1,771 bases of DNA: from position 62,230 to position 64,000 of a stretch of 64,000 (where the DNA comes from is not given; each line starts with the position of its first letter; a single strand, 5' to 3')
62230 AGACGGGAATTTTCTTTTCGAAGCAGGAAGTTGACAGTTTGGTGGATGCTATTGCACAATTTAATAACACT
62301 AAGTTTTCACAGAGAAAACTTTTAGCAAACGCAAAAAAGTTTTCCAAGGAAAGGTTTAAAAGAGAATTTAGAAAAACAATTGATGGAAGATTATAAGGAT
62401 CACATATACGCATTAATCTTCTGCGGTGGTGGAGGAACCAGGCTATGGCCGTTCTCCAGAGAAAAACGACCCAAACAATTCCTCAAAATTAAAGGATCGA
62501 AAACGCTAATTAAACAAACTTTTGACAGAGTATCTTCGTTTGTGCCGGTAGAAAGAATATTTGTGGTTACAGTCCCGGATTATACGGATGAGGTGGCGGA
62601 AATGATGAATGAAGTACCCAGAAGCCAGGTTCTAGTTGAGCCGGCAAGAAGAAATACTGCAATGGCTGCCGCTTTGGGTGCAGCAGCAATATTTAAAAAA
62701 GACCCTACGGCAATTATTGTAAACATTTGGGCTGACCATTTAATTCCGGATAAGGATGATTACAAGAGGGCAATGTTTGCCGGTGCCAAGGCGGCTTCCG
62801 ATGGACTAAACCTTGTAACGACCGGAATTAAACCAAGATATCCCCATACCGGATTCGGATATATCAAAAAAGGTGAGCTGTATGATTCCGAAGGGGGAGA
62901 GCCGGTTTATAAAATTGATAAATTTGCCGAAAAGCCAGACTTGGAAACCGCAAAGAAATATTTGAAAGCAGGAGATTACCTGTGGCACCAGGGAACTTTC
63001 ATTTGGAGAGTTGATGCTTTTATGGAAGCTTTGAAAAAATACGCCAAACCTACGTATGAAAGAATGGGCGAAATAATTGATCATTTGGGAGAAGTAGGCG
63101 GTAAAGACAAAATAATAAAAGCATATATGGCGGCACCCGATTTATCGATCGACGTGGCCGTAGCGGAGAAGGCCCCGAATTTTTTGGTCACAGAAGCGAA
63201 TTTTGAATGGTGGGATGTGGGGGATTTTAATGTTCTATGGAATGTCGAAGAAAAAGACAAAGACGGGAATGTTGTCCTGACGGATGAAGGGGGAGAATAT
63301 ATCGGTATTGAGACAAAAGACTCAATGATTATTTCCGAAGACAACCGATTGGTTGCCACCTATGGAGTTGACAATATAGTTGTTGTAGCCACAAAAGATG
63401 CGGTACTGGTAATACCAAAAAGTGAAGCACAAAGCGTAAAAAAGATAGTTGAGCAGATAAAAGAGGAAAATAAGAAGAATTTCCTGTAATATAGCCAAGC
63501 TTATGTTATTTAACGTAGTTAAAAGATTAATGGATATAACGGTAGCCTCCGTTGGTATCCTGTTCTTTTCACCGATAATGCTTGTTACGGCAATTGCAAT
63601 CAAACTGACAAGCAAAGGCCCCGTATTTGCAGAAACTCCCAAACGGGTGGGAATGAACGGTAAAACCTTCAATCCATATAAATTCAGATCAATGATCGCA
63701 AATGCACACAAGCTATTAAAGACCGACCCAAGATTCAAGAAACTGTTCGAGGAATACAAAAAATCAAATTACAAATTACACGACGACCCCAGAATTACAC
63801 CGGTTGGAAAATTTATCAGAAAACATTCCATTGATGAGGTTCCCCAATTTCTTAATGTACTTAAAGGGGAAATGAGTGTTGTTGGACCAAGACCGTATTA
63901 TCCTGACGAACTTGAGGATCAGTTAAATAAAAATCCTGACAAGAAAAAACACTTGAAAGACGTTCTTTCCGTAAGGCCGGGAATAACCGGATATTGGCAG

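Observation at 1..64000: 64-kb single-strand glycosylation supercluster dominated by GT-C-type membrane glycosyltransferases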

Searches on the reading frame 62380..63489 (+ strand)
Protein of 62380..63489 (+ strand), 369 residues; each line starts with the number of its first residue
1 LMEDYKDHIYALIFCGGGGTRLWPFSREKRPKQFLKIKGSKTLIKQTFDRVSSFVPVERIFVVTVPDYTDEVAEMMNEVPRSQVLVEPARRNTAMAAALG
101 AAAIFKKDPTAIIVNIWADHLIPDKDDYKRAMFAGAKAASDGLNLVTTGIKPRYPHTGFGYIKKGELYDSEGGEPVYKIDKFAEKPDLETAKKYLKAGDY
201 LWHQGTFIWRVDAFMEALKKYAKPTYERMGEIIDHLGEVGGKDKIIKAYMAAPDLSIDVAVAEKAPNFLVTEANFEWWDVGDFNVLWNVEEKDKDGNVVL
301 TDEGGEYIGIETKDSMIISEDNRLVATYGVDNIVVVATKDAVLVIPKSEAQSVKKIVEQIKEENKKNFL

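Call 9: search_protein_families(library=pfam, proteins=[window:62380-63489:+], max_evalue=0.01)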
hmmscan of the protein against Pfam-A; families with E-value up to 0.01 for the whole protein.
window:62380-63489:+ (369 aa): 4 families
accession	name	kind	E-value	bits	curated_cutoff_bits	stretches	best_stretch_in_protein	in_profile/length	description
PF00483.29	NTP_transferase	-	1.7e-36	126.5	21.2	1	11-294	2-243/245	Nucleotidyl transferase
PF22640.1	ManC_GMP_beta-helix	-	8.6e-16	58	27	1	305-359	1-54/55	MannoseP isomerase/GMP-like beta-helix domain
PF12804.13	NTP_transf_3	-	1.1e-06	29.4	27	1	11-122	1-98/160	MobA-like NTP transferase domain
PF01128.25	IspD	-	5.9e-06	26.6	27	1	10-101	2-87/221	2-C-methyl-D-erythritol 4-phosphate cytidylyltransferase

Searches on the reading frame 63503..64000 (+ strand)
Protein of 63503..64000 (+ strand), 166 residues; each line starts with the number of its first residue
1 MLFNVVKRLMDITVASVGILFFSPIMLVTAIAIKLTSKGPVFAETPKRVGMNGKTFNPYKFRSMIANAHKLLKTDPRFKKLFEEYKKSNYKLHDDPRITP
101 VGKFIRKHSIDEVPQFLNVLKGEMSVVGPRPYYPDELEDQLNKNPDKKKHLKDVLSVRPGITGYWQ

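Call 9: search_protein_families(library=pfam, proteins=[window:63503-64000:+], max_evalue=0.01)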
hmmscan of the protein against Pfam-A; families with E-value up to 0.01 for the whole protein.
window:63503-64000:+ (166 aa): 1 family
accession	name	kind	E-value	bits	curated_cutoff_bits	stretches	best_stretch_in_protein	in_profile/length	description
PF02397.22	Bac_transf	-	3.5e-49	167.2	27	1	7-166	1-137/179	Bacterial sugar transferase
